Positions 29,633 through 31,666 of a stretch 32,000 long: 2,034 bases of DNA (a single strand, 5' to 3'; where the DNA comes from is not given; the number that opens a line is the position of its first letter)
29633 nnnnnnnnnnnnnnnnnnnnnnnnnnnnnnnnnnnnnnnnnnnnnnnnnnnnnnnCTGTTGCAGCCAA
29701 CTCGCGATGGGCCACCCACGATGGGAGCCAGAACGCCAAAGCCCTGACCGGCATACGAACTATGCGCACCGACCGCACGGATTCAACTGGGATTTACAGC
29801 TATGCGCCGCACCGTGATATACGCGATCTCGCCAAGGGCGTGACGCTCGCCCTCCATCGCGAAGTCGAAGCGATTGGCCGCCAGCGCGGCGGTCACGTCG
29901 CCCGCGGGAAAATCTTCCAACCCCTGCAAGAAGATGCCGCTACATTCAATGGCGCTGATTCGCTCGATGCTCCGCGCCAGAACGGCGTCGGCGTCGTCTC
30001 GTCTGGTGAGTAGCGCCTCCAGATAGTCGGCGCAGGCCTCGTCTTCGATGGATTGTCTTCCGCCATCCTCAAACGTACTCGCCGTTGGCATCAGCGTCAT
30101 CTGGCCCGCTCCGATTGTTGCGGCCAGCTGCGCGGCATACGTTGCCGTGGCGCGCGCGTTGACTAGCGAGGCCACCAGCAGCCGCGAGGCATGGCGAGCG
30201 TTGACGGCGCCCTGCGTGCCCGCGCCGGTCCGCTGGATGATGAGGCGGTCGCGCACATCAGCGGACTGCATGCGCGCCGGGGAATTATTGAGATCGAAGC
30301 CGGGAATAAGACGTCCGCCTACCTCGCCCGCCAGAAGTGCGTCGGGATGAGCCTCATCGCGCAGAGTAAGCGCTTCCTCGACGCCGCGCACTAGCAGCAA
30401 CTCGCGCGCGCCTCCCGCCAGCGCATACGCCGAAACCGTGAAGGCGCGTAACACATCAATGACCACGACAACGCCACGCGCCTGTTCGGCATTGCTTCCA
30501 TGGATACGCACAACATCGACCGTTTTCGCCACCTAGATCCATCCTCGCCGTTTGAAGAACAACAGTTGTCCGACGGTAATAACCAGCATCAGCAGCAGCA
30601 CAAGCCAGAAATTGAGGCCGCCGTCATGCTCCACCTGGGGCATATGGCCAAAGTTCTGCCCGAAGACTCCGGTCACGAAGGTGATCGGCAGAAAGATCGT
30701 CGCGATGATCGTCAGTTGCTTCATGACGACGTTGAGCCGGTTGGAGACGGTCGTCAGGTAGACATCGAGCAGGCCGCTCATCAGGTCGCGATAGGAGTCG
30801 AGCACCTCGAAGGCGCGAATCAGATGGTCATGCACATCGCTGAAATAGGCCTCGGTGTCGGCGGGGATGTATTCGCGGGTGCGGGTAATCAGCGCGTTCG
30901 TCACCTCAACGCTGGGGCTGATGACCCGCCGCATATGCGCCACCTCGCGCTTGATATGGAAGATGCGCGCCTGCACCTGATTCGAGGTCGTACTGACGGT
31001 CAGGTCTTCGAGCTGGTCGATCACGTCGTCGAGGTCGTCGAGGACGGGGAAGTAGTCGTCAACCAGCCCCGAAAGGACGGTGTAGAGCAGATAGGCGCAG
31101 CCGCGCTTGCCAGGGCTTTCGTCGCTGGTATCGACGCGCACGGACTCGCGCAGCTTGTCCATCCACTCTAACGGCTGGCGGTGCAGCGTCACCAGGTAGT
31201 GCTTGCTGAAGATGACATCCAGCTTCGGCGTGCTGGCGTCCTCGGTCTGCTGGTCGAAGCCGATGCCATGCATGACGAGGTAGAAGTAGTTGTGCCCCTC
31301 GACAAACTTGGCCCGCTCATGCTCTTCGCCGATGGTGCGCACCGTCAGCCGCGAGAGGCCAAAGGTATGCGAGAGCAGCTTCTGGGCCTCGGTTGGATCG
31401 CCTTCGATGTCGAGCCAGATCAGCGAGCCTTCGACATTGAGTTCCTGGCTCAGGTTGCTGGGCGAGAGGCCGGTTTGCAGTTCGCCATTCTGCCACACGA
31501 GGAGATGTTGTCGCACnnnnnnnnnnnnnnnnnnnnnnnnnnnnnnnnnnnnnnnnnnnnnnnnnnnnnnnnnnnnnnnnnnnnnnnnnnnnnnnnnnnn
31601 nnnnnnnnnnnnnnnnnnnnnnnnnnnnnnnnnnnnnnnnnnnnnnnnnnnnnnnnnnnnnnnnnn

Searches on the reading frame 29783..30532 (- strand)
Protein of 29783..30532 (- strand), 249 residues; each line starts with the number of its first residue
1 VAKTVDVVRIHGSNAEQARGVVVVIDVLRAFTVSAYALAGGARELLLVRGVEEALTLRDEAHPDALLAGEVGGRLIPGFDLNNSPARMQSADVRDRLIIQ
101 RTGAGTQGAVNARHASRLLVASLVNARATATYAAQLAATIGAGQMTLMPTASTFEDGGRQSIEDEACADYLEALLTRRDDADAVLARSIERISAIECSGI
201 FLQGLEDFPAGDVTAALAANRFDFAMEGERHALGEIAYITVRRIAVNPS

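Call 61: search_protein_families(library=pfam, proteins=[window:29783-30532:-], max_evalue=0.001)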
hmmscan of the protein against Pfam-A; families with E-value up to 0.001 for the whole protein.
window:29783-30532:- (249 aa): 1 family
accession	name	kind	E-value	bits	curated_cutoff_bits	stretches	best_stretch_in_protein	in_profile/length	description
PF04029.19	2-ph_phosp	-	6e-37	127.4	26.4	1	14-179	8-165/226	2-phosphosulpholactate phosphatase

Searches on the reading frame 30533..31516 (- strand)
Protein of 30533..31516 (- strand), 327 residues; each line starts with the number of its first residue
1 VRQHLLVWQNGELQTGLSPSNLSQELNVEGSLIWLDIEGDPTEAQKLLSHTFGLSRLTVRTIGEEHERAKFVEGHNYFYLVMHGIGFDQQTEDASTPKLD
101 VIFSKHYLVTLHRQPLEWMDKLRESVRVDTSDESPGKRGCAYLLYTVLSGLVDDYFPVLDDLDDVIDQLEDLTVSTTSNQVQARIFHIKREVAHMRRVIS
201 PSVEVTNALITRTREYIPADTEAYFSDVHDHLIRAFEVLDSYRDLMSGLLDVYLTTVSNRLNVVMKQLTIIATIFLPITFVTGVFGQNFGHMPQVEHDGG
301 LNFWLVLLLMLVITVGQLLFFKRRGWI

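Call 97: search_protein_families(library=pfam, proteins=[window:30533-31516:-], max_evalue=0.01)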
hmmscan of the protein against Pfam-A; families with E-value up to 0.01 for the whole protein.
window:30533-31516:- (327 aa): 1 family
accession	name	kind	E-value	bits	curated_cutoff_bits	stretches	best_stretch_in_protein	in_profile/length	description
PF01544.23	CorA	-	1.4e-69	235.1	27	1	30-323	2-292/292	CorA-like Mg2+ transporter protein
